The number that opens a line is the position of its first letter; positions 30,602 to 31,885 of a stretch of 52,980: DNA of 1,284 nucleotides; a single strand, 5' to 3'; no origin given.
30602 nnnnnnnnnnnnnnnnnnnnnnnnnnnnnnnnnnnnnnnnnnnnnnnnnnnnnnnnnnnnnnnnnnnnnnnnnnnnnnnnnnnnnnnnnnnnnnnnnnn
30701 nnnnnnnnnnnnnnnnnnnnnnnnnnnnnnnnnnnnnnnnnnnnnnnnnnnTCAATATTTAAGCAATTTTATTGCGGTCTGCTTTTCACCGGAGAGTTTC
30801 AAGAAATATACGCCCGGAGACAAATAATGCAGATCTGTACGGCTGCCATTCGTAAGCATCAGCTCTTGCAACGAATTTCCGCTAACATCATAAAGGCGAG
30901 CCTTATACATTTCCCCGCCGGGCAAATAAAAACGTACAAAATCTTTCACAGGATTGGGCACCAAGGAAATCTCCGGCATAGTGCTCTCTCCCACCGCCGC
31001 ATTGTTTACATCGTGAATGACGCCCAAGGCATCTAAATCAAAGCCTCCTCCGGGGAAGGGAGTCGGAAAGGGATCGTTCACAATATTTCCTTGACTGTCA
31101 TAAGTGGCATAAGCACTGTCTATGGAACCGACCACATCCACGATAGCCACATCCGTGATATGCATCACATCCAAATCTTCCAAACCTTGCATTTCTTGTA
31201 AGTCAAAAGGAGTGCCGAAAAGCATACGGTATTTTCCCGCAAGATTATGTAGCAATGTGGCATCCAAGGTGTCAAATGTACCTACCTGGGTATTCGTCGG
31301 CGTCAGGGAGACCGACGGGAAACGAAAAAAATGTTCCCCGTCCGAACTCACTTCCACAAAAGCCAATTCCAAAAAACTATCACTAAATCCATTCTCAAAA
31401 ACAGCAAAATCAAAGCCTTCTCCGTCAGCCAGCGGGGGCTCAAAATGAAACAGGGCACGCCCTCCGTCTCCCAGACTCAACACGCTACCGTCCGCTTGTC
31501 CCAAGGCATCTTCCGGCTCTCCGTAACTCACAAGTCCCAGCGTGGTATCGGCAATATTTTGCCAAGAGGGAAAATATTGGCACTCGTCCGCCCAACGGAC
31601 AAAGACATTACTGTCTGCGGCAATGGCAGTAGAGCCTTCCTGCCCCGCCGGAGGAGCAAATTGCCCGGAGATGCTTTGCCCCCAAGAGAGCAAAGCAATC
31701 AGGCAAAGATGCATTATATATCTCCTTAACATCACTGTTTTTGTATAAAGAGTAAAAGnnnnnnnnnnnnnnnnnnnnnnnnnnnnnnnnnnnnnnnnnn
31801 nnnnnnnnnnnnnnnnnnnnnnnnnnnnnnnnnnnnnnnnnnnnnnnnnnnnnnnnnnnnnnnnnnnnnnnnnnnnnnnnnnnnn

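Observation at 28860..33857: Cobalamin riboswitch controls two T9SS-sorted surface proteins plus a BtuB-sized TonB receptor: a candidate T9SS-anchored B12 capture system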

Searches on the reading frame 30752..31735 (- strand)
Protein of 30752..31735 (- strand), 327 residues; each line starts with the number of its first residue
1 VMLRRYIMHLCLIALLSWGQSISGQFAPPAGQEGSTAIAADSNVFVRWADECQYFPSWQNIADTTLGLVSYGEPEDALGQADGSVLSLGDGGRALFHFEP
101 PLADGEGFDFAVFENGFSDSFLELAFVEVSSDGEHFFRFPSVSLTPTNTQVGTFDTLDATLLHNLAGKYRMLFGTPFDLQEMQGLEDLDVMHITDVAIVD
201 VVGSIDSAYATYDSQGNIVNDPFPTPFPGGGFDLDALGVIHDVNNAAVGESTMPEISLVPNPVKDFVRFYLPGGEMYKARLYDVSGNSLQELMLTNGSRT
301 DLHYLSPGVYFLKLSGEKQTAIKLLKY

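Call 3: search_protein_families(library=pfam, proteins=[window:30752-31735:-], max_evalue=0.1)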
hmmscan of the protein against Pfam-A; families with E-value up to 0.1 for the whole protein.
window:30752-31735:- (327 aa): 1 family
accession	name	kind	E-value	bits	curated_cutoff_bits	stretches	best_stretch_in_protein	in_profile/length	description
PF18962.6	Por_Secre_tail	-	7e-07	29.9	27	1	260-323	3-71/75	Secretion system C-terminal sorting domain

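Call 4: search_protein_families(library=ncbifam, proteins=[window:30752-31735:-], max_evalue=0.1)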
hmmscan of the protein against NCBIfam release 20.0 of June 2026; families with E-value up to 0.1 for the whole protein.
window:30752-31735:- (327 aa): 2 families
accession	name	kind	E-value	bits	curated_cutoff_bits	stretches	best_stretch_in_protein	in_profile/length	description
TIGR04183.1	Por_Secre_tail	domain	4.6e-10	39.3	23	1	260-323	3-68/72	T9SS type A sorting domain-containing protein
NF050177.1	TapA_OM_Porphy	equivalog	0.00039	19.3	500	1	255-319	470-535/544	TapA/TapC family T9SS-dependent outer membrane protein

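Call 6: search_solved_structures(query=window:30752-31735:-, max_evalue=10, show_alignments=2)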
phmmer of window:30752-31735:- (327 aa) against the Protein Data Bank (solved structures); distinct sequences matched with E-value up to 10: 2.
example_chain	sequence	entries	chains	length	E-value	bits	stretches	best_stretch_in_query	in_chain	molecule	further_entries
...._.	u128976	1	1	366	0.00045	22.5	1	242-323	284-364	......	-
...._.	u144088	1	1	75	0.57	12.3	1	256-324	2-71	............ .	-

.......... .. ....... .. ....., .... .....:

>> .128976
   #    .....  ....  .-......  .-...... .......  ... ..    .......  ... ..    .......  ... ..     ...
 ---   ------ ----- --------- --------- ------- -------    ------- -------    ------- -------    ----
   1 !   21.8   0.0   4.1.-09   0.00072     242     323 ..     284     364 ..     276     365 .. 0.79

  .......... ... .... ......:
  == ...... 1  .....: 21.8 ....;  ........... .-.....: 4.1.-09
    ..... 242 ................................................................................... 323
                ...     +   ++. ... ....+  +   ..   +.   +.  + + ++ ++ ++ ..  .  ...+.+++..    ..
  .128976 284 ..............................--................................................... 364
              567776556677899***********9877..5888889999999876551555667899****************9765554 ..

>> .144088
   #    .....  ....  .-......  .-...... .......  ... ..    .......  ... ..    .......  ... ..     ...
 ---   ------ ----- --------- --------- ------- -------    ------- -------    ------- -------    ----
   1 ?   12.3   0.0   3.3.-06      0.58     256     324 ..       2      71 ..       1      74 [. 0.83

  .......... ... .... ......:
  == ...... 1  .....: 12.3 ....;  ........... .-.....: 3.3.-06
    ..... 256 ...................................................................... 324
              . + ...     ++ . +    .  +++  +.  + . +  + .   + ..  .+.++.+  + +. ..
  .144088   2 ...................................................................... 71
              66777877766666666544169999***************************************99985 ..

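Call 14: search_solved_structures(query=A1, max_evalue=10, show_alignments=0)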
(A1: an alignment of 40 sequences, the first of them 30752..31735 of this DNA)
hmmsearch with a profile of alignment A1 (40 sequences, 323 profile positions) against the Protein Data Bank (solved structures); distinct sequences matched with E-value up to 10: 10.
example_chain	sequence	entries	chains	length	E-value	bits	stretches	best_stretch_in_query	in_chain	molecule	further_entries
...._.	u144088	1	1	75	2.9e-08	36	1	252-322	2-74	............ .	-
8glj_D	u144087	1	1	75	1.8e-06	30.1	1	252-323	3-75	Por secretion system C-terminal sorting domain-containing protein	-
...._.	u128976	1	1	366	7e-06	28.2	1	248-318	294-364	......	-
5jvk_A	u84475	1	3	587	2.6e-05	26.3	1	249-323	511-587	Uncharacterized protein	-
9whd_A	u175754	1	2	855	3.5e-05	25.9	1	244-322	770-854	GH167 glycoside hydrolase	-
8qb1_A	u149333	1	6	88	0.0027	19.7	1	253-323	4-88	Mirolase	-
6jlu_G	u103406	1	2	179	0.099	14.6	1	11-87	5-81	Psb31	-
4r9n_A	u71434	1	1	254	0.33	12.8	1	171-213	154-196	Lmo0547 protein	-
5hfs_A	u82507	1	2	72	0.5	12.3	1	264-322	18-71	Gingipain R2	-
7pq4_A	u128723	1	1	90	0.55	12.1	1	264-322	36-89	Arginine-specific cysteine proteinase (Arg-gingipain)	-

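Call 27: find_related_loci(query=A1, collection=genome_contigs, flank=7000)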
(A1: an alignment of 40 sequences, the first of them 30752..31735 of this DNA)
Query A1 (327 aa) in genome_contigs; peptide patterns used: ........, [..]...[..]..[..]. (x = any residue, [..] = any of these).
600 stretches matched a pattern (row limit reached: there are more); 573 encode a relative of the query (tblastn E <= 1e-3); the best 80 are kept; 80 distinct loci.
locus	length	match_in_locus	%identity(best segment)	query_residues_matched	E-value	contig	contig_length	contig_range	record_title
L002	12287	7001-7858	53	24-313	2e-98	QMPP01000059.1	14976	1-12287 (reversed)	MAG: Bacteroidetes bacterium isolate B16_G9 B16_Guay9_scaffold_03442, whole genome shotgun sequence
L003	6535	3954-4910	49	6-326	3e-97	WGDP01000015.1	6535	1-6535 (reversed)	MAG: Bacteroidales bacterium isolate S145_9 k151_105696, whole genome shotgun sequence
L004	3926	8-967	51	3-326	7e-98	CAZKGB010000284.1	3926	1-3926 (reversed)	MAG TPA_asm: uncultured Lentimicrobiaceae bacterium isolate binchicken_co291_82 genome assembly, contig: NODE_10897_leng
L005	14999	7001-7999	48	1-326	5e-96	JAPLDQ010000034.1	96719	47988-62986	MAG: Bacteroidetes bacterium isolate LacPavin_0920_WC57_MAG_34_20 LacPavin_0920_WC57_scaffold_953890, whole genome shotg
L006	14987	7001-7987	49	1-327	7e-96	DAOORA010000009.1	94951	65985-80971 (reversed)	MAG TPA_asm: Bacteroidales bacterium isolate AMR_MDS_2557 NODE_219_length_94951_cov_24.564755, whole genome shotgun sequ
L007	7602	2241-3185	54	14-326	1e-95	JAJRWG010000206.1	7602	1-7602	MAG: Bacteroidetes bacterium isolate Dive96_bin2.160 k141_2325949, whole genome shotgun sequence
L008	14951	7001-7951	50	2-323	2e-94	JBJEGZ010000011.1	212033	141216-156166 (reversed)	MAG: Candidatus Limimorpha sp. isolate PUNG01_bin.028 NODE_17_length_212033_cov_11.292762, whole genome shotgun sequence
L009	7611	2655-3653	47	3-326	9e-94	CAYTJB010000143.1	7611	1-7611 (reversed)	MAG TPA_asm: uncultured Bacteroides sp. isolate binchicken_co113_57 genome assembly, contig: NODE_11773_length_7611_cov_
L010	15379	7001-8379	49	7-325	3e-93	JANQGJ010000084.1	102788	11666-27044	MAG: Bacteroidales bacterium isolate PL23b_bin.4 k99_455942, whole genome shotgun sequence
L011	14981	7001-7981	47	8-327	2e-92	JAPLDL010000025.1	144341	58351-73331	MAG: Bacteroidetes bacterium isolate LacPavin_0419_WC90_MAG_45_16 LacPavin_0419_WC90_scaffold_749948, whole genome shotg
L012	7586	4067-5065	47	4-325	3e-92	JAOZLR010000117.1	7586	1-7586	MAG: Bacteroidales bacterium isolate GMC10.metabat2.87 NODE_10902_length_7586_cov_37.763112, whole genome shotgun sequen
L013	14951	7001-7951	49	8-325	3e-91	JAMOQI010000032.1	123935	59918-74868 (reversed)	MAG: Bacteroidales bacterium isolate 4559-240_metabat2_scaf2bin.068 4559-240_scaffold_21_c1, whole genome shotgun sequen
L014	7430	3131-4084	49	10-326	6e-91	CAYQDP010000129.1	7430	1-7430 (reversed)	MAG TPA_asm: uncultured Flavobacteriaceae bacterium isolate binchicken_co197_250 genome assembly, contig: NODE_19653_len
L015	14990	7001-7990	45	1-327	2e-90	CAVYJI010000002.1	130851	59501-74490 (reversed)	MAG: uncultured Bacteroidales bacterium isolate MFD01476.bin.1.15 genome assembly, contig: contig_129971, whole genome s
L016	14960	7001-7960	46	1-326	5e-90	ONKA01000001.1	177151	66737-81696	uncultured Bacteroidales bacterium isolate RUG382 genome assembly, contig: scaffold_6, whole genome shotgun sequence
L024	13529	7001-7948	48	1-323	3e-88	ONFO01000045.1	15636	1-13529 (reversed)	uncultured Bacteroidales bacterium isolate RUG265 genome assembly, contig: scaffold_1575, whole genome shotgun sequence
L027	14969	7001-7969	44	3-325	3e-88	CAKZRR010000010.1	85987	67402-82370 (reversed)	MAG TPA_asm: uncultured Owenweeksia sp. isolate ERR2094166_bin.13_CONCOCT_v1.1_MAG genome assembly, contig: ERZ650164.18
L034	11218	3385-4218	53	1-269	2e-87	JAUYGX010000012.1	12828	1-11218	MAG: Bacteroidales bacterium isolate C24_maxbin.026 C24_k141_714266, whole genome shotgun sequence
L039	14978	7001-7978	47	7-326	7e-87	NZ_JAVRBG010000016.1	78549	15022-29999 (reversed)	Mesonia ostreae strain T-y2 16, whole genome shotgun sequence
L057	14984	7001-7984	45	1-326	8e-85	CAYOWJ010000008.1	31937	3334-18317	MAG TPA_asm: uncultured Lentimicrobiaceae bacterium isolate SRP272421_co4_479 genome assembly, contig: NODE_2733_length_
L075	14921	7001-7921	47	22-326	4e-83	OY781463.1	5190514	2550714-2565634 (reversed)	MAG: Bacteroidales bacterium isolate 1213159b-2f29-4165-836d-87c69f3987a4 genome assembly, chromosome: 1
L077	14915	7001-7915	48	24-326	4e-83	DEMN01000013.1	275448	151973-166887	MAG TPA_asm: Flavobacteriales bacterium UBA2669 UBA2669_contig_376, whole genome shotgun sequence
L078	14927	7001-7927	46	3-317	2e-83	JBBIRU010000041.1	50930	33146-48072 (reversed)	MAG: Bacteroidota bacterium isolate QH2S170213_bin_357 NODE_429_length_50930_cov_2.55743, whole genome shotgun sequence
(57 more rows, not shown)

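Call 29: predict_structure(alignment_id=A1)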
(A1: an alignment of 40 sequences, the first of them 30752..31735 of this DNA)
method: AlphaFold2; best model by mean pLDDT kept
length: 327 residues; sequences in the alignment: 40
mean_pLDDT: 88.1   pTM: 0.71
mean pLDDT of the five models: 88.1, 81.5, 80.7, 77.1, 76.6
residues with pLDDT >= 90: 195; 70-90: 106; 50-70: 17; < 50: 9
segments of 3 or more residues with pLDDT < 50: 20-24, 250-252
pLDDT, mean of each block of 10 residues (from residue 1): 85 75 61 82 91 93 86 94 92 96 95 86 93 97 91 82 91 93 96 98 89 94 63 94 77 71 90 87 97 92 97 87 94
secondary structure, 60 per line:
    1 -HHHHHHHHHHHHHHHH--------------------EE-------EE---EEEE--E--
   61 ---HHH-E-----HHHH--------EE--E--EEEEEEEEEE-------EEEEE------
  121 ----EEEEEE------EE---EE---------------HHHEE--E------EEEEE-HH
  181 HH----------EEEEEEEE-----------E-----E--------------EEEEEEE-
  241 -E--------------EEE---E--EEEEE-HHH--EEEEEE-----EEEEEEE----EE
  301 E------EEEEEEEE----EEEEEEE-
elements in order: H2-17 E52-55 H74-77 E93-102 E110-114 E125-130 E173-177 H179-182 E193-200 E233-239 E257-259 E266-270 E277-282 E288-294 E299-301 E308-315 E320-326

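Call 33: fold_search(model_id=the predicted structure, library=pdb)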
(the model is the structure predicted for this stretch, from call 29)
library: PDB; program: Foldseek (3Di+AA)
matches with E <= 10: 1360; with E <= 0.001: 49
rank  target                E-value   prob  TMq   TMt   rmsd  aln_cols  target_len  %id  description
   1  7c7u_A                3.7e-05  0.96  0.18  0.11  22.2       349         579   10  Biofilm associated protein - BSP domain (released 2021-05-12)
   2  6lej_B                4.2e-05  1.00  0.23  0.16  10.0       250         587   11  Structure of E. coli beta-glucuronidase complex with C6-propyl uronic isofagomine (released 2021-01-27)
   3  7c7u_B                5.1e-05  0.95  0.18  0.11  22.9       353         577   10  Biofilm associated protein - BSP domain (released 2021-05-12)
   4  3fhq_D                7.8e-05  0.99  0.22  0.14  12.7       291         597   11  Structure of endo-beta-N-acetylglucosaminidase A (released 2009-05-05)
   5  6jz4_B                1.1e-04  1.00  0.29  0.20  11.0       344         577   11  b-glucuronidase from Ruminococcus gnavus in complex with D-glucaro-d-lactam (released 2020-06-03)
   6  6jz3_A                1.3e-04  1.00  0.29  0.20  10.8       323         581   12  b-glucuronidase from Ruminococcus gnavus in complex with uronic deoxynojirimycin (released 2020-05-13)
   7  6jz4_A                1.3e-04  1.00  0.29  0.20  11.0       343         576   11  b-glucuronidase from Ruminococcus gnavus in complex with D-glucaro-d-lactam (released 2020-06-03)
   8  3fha_C                1.3e-04  0.99  0.23  0.15  12.8       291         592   11  Structure of endo-beta-N-acetylglucosaminidase A (released 2009-04-28)
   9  6jz5_A                1.5e-04  1.00  0.29  0.20  11.2       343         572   11  b-glucuronidase from Ruminococcus gnavus in complex with D-glucuronic acid (released 2020-06-10)
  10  6jz8_A                1.6e-04  1.00  0.29  0.20  11.0       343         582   11  b-glucuronidase from Ruminococcus gnavus in complex with D-glucaro 1,5-lactone (released 2020-06-10)
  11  6jz6_A                1.7e-04  1.00  0.29  0.20  11.2       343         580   12  b-glucuronidase from Ruminococcus gnavus in complex with C6-substituted uronic isofagomine (released 2020-06-10)
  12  6jz3_B                1.9e-04  1.00  0.29  0.20  11.0       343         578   10  b-glucuronidase from Ruminococcus gnavus in complex with uronic deoxynojirimycin (released 2020-05-13)
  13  5z18_D                2.1e-04  0.99  0.28  0.18  11.1       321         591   12  The crystal structure of Ruminococcus gnavus beta-glucuronidase (released 2018-12-12)
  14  6jz1_A                2.5e-04  0.99  0.29  0.20  10.9       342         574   11  Apo structure of b-glucuronidase from Ruminococcus gnavus at 1.7 Angstrom resolution (released 2020-06-03)
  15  6jz7_B                2.8e-04  1.00  0.30  0.21  10.9       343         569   12  b-glucuronidase from Ruminococcus gnavus in complex with N1-substituted uronic isofagomine (released 2020-06-10)
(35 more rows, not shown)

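Call 64: search_protein_families(library=pfam, proteins=[L005:5987-6997:+, L014:2139-3116:+, L027:6051-7016:+, L078:6024-7004:+, L039:5700-6995:+, L077:5034-6197:+, L075:9841-10896:+, L057:9936-11060:+, L034:6329-7369:+, L024:8083-9150:+], max_evalue=0.01)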
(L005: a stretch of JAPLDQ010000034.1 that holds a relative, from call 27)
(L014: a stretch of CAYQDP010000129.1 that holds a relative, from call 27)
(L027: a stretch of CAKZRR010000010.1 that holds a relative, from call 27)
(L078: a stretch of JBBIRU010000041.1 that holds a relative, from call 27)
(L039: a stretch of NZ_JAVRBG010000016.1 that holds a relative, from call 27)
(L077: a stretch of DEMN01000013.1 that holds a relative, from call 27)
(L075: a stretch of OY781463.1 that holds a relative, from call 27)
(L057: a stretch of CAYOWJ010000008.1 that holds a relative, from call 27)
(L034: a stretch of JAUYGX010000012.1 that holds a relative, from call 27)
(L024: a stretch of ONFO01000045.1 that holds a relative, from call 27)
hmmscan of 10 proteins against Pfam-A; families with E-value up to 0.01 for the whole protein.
L005:5987-6997:+ (336 aa): 2 families
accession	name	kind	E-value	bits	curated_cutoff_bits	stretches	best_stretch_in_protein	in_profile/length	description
PF14717.12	DUF4465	-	3.4e-57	194.1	25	1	71-247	5-176/176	Domain of unknown function (DUF4465)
PF18962.6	Por_Secre_tail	-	1.4e-15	57.7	27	1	264-334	1-74/75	Secretion system C-terminal sorting domain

L014:2139-3116:+ (325 aa): 2 families
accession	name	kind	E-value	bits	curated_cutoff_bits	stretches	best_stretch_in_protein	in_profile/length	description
PF14717.12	DUF4465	-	6e-45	154.2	25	1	60-229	4-176/176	Domain of unknown function (DUF4465)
PF18962.6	Por_Secre_tail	-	7e-14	52.3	27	1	249-323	2-74/75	Secretion system C-terminal sorting domain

L027:6051-7016:+ (321 aa): 2 families
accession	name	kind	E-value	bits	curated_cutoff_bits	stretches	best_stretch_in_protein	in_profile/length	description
PF14717.12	DUF4465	-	2.3e-48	165.3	25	1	62-235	2-176/176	Domain of unknown function (DUF4465)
PF18962.6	Por_Secre_tail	-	5e-11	43.2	27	1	253-319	1-74/75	Secretion system C-terminal sorting domain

L078:6024-7004:+ (326 aa): 2 families
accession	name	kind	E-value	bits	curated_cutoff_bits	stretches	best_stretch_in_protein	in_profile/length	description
PF14717.12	DUF4465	-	7.1e-47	160.5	25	1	65-241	3-176/176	Domain of unknown function (DUF4465)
PF18962.6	Por_Secre_tail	-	3.6e-11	43.6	27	1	260-323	1-73/75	Secretion system C-terminal sorting domain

L039:5700-6995:+ (431 aa): 3 families
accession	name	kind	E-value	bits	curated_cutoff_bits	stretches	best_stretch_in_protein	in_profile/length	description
PF16819.11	DUF5074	-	1.6e-15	57.4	27.2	1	28-246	1-222/353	Domain of unknown function (DUF5074)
PF18962.6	Por_Secre_tail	-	1.4e-13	51.3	27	1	364-430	1-75/75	Secretion system C-terminal sorting domain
PF13964.12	Kelch_6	-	0.0064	16.9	25.3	0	202-240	4-39/50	Kelch motif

L077:5034-6197:+ (387 aa): 2 families
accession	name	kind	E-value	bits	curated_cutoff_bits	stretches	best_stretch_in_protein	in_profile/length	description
PF14717.12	DUF4465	-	2.1e-50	172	25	1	128-298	4-176/176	Domain of unknown function (DUF4465)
PF18962.6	Por_Secre_tail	-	7.3e-15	55.5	27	1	317-385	2-74/75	Secretion system C-terminal sorting domain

L075:9841-10896:+ (351 aa): 1 family
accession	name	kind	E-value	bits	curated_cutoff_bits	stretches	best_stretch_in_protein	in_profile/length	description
PF16819.11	DUF5074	-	6.7e-25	88.3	27.2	1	41-265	2-242/353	Domain of unknown function (DUF5074)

L057:9936-11060:+ (374 aa): 1 family
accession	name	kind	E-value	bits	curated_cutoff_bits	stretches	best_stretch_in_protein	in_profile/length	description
PF16819.11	DUF5074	-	1.1e-25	90.9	27.2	1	58-346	1-322/353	Domain of unknown function (DUF5074)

L034:6329-7369:+ (346 aa): 1 family
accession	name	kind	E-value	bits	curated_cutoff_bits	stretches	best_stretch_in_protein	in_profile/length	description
PF16819.11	DUF5074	-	1.7e-20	73.8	27.2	1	34-329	3-334/353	Domain of unknown function (DUF5074)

L024:8083-9150:+ (355 aa): 4 families
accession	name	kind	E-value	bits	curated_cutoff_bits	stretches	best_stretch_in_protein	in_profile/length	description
PF16819.11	DUF5074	-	1.7e-18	67.2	27.2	1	35-344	2-339/353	Domain of unknown function (DUF5074)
PF01436.27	NHL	-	7.6e-05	23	20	0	210-226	3-19/28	NHL repeat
PF08450.18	SGL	-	0.001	19.1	26.3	0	234-342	18-128/246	SMP-30/Gluconolactonase/LRE-like region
PF21959.2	DUF6923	-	0.0023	18.2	27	0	30-110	87-166/234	Repeat of unknown function (DUF6923)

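Call 87: search_solved_structures(query=A8, max_evalue=0.001)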
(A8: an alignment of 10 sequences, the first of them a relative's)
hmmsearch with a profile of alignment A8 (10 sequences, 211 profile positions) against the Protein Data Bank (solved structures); distinct sequences matched with E-value up to 0.001: 6.
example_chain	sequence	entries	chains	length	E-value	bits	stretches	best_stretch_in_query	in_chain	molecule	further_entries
9hmu_A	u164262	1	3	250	1.1e-36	129.9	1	16-209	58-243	DUF4465 domain containing protein D5EK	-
9qpm_A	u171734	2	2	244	7.7e-31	110.7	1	36-210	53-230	DUF4465 domain-containing protein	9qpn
9fct_B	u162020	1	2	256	8.8e-31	110.5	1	36-210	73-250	DUF4465 domain-containing protein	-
4jqr_A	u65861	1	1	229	2.1e-26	96.2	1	3-210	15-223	hypothetical protein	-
4e9k_A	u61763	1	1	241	1e-22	84.2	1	17-210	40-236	hypothetical protein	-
9i2l_B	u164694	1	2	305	3.1e-14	56.5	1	18-210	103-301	DUF4465 domain-containing protein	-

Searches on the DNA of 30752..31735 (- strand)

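Call 77: search_rna_families(sources=[L011, L015, L029, L038, L043, L053, L054, L058, L080, L025], threshold=gathering)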
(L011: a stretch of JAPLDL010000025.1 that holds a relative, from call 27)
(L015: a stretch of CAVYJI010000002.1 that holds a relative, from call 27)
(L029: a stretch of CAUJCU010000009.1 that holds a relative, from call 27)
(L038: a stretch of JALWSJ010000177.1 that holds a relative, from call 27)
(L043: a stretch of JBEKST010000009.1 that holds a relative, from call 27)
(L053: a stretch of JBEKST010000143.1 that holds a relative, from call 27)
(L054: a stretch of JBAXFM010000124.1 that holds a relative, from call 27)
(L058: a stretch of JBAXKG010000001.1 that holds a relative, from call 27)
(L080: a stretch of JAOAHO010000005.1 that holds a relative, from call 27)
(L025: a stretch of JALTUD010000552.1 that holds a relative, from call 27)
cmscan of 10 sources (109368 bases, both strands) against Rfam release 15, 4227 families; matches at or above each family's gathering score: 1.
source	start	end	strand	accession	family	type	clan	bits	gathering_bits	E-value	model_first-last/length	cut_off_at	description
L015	11799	11926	+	RF00050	FMN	Cis-reg; riboswitch;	-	122.2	66.2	8e-28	1-138/138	no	FMN riboswitch aptamer (RFN element)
